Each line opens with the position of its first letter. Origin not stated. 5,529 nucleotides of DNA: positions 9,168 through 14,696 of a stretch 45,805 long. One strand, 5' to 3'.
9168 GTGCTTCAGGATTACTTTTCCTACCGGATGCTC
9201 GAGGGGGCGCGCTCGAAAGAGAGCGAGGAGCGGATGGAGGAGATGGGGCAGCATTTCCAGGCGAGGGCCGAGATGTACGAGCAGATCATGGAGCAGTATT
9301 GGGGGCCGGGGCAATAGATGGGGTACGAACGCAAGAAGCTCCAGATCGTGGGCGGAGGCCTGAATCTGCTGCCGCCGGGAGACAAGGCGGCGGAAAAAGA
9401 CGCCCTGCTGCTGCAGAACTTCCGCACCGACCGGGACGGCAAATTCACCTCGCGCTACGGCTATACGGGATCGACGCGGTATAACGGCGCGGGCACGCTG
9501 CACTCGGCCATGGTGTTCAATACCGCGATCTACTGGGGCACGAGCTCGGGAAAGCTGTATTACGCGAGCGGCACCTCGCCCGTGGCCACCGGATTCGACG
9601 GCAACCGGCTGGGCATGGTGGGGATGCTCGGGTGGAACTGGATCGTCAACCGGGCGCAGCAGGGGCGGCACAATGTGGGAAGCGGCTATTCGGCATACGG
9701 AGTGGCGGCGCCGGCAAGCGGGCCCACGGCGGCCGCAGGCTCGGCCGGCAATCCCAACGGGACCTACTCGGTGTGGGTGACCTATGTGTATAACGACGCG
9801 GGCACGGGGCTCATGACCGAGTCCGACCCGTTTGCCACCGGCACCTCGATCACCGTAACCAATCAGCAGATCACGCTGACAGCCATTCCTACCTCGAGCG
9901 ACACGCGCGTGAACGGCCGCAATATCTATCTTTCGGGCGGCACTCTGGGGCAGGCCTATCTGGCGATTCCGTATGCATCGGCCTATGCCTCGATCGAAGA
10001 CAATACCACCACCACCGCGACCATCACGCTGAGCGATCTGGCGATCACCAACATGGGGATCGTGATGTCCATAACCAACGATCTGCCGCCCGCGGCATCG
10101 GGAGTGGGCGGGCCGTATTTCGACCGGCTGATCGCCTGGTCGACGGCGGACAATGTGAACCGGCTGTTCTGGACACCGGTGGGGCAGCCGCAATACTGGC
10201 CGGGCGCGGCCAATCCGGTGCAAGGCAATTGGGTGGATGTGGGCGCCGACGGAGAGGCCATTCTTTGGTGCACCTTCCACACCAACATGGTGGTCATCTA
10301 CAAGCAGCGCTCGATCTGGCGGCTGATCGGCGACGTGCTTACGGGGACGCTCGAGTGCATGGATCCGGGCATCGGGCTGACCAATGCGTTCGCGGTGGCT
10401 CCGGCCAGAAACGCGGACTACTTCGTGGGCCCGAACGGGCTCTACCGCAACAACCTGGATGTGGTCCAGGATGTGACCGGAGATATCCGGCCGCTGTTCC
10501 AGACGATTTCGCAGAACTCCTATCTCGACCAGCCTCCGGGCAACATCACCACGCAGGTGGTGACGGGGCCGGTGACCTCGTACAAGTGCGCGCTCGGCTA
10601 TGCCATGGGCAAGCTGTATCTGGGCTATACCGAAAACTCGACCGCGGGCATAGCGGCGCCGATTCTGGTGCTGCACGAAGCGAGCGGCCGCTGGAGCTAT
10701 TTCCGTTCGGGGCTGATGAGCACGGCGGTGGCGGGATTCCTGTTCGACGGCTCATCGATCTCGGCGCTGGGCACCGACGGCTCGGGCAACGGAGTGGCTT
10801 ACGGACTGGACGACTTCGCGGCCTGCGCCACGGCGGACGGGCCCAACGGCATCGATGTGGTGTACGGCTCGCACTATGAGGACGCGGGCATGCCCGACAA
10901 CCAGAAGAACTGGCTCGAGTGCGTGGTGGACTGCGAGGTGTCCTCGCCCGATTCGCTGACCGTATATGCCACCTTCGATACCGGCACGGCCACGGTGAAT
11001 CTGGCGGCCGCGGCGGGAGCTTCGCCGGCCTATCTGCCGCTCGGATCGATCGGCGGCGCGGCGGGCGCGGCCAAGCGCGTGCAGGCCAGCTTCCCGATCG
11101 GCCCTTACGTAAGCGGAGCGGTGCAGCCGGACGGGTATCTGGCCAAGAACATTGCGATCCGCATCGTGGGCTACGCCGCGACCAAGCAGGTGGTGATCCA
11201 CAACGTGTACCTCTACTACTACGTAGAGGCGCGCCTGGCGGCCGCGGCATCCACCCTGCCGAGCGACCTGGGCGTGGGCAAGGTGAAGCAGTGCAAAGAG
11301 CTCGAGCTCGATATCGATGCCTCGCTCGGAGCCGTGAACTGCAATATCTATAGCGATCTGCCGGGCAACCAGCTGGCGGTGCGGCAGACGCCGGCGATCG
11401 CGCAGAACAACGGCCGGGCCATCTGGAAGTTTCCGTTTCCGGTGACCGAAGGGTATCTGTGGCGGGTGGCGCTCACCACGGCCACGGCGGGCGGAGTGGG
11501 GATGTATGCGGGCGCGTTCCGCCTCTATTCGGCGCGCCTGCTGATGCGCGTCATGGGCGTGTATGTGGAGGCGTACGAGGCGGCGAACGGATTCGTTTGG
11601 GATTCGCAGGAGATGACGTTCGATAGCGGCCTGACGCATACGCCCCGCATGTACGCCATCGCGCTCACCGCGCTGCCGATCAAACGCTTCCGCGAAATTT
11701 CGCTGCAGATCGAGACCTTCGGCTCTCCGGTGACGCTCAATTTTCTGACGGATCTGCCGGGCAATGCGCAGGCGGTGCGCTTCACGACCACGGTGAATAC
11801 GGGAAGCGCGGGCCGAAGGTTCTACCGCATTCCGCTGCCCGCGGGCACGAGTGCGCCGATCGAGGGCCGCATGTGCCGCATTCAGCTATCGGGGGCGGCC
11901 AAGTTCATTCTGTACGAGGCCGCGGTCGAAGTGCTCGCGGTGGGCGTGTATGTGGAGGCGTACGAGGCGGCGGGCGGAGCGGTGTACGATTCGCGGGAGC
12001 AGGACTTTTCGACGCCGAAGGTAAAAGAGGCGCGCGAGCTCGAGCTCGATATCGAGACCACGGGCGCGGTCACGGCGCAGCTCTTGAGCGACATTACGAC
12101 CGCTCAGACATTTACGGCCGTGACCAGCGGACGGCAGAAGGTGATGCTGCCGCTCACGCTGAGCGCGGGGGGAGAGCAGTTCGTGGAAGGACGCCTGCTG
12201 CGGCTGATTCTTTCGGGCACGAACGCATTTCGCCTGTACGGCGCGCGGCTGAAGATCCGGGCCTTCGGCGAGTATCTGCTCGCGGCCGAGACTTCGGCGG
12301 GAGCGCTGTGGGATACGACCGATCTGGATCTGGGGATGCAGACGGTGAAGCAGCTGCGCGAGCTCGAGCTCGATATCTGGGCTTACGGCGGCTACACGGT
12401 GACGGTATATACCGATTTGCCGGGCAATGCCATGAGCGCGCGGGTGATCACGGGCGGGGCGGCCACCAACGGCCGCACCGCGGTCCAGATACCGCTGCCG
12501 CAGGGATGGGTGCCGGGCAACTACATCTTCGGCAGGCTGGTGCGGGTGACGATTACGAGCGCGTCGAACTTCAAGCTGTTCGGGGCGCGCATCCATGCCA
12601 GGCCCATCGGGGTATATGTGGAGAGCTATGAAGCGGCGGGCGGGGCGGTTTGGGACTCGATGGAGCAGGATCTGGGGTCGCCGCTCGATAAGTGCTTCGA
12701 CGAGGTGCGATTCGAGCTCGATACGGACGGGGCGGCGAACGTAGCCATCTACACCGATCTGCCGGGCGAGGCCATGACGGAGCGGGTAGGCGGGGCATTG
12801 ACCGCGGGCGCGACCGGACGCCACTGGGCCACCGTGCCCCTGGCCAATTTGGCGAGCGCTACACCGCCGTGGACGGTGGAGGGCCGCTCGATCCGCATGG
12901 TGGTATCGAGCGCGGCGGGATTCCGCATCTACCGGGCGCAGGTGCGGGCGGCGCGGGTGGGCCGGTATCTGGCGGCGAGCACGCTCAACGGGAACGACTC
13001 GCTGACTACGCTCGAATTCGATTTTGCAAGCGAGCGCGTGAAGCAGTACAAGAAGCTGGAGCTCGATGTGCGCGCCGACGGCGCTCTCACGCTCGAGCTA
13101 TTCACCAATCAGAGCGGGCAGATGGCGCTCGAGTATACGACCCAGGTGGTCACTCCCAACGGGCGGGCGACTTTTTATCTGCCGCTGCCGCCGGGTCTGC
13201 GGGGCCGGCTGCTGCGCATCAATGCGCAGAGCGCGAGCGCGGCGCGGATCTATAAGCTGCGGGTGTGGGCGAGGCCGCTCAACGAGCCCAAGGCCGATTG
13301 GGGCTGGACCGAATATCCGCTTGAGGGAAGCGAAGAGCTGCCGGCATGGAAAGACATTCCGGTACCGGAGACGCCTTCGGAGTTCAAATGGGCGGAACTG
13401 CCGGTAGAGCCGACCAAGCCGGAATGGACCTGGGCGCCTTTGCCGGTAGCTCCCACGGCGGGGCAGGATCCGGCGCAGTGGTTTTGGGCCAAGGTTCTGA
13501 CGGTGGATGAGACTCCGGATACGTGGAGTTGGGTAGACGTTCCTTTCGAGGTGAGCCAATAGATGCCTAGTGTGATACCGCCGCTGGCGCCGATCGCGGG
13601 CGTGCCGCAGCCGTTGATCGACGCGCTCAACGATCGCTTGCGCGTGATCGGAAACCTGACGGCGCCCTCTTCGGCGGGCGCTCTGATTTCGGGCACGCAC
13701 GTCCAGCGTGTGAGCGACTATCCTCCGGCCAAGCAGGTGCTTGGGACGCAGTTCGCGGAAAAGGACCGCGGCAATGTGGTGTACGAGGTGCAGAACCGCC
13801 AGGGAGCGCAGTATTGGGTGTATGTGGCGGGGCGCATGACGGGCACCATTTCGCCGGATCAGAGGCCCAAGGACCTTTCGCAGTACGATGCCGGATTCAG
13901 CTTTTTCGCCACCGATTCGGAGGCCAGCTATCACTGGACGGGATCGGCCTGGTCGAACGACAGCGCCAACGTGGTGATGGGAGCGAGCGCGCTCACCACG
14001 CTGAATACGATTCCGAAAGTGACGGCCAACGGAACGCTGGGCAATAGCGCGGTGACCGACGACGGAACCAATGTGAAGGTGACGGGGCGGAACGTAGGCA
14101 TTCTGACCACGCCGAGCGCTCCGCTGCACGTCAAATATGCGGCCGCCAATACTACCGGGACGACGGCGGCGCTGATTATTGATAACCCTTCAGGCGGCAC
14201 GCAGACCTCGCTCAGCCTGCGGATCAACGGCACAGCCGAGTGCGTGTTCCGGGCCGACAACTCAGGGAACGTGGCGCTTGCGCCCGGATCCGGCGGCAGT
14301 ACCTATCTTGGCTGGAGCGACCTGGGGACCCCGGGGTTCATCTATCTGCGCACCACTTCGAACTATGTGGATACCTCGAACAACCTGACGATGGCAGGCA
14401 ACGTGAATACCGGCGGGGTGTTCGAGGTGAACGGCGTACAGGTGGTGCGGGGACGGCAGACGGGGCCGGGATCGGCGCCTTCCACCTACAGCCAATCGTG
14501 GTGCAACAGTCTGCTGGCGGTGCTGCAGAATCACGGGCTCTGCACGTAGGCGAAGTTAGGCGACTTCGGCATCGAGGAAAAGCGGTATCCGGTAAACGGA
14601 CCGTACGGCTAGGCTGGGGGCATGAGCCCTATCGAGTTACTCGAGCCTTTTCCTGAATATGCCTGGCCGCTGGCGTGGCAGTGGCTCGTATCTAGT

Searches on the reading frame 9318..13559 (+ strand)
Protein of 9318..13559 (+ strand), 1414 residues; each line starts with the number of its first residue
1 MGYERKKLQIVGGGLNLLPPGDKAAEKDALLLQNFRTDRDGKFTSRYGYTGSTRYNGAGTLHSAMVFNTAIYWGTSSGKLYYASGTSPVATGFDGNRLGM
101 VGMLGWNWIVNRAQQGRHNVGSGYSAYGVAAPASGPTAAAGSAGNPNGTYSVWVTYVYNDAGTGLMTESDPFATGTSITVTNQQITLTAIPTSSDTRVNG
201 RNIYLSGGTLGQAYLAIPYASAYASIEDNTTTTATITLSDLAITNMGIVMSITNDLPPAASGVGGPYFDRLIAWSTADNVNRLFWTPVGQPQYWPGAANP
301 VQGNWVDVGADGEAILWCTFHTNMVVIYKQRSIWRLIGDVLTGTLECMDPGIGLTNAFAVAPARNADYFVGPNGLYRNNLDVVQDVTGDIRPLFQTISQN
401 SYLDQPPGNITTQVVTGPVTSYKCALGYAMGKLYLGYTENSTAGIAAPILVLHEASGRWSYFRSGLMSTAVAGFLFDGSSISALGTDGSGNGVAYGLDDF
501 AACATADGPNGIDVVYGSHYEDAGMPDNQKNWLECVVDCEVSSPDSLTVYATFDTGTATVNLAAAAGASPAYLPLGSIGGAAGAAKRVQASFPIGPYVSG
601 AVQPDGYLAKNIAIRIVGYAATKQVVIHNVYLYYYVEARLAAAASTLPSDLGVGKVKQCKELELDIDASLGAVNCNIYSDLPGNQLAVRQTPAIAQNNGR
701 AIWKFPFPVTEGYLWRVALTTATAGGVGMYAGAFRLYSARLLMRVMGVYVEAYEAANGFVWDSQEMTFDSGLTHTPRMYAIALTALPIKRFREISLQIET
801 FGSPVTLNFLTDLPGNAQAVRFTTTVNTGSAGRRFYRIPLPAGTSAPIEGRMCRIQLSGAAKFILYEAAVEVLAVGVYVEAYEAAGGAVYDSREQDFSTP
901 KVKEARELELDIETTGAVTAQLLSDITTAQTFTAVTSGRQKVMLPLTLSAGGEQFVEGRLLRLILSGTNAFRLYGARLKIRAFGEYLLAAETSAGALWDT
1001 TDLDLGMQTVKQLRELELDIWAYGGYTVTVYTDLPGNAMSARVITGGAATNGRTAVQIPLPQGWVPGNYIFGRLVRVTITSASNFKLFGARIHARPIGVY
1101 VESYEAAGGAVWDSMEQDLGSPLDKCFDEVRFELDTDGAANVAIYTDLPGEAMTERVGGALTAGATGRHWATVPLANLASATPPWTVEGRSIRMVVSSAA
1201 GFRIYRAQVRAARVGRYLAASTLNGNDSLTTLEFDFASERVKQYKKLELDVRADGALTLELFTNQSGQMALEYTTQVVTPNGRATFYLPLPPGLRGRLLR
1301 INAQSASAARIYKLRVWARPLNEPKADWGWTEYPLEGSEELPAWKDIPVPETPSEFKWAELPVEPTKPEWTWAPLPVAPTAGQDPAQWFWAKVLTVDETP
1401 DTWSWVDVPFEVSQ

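Call 7: search_protein_families(library=phrogs, proteins=[window:9318-13559:+], max_evalue=0.001)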
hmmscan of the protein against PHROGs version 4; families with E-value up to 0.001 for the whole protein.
window:9318-13559:+ (1414 aa): 1 family
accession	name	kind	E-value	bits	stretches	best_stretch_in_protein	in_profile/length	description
phrog_3287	-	head and packaging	9.3e-05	22.4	0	255-400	167-300/524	virion structural protein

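Call 10: search_protein_families(library=pfam, proteins=[window:9318-13559:+], max_evalue=0.01)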
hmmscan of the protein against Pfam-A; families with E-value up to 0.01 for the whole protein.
window:9318-13559:+ (1414 aa): 0 families

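Call 67: search_protein_families(library=phrogs, proteins=[window:9318-13559:+], max_evalue=0.1)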
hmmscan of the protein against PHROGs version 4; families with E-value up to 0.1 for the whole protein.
window:9318-13559:+ (1414 aa): 3 families
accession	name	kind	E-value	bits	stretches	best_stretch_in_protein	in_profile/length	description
phrog_3287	-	head and packaging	9.3e-05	22.4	1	255-400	167-300/524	virion structural protein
phrog_8040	-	connector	0.023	14.6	1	126-242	127-235/396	head closure Hc3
phrog_35311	-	unknown function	0.033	15.4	0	1232-1286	57-110/132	-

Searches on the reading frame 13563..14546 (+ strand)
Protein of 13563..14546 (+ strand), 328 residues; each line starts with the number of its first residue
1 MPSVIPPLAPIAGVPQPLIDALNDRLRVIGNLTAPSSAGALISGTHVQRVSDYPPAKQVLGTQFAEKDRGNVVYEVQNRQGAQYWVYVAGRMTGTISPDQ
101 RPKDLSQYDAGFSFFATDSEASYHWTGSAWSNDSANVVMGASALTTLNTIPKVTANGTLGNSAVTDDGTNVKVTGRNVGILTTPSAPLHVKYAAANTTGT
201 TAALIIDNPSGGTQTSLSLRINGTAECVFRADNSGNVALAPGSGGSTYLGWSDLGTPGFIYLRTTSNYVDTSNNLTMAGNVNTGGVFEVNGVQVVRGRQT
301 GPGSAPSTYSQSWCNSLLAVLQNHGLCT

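Call 7: search_protein_families(library=phrogs, proteins=[window:13563-14546:+], max_evalue=0.001)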
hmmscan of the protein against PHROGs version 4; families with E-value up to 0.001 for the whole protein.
window:13563-14546:+ (328 aa): 0 families

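Call 10: search_protein_families(library=pfam, proteins=[window:13563-14546:+], max_evalue=0.01)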
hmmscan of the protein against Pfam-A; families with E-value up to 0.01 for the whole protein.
window:13563-14546:+ (328 aa): 0 families

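Call 67: search_protein_families(library=phrogs, proteins=[window:13563-14546:+], max_evalue=0.1)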
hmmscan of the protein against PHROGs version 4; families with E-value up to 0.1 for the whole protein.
window:13563-14546:+ (328 aa): 1 family
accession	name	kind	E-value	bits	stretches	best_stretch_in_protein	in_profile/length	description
phrog_1219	-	tail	0.016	15.9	1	267-312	139-186/233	tail needle protein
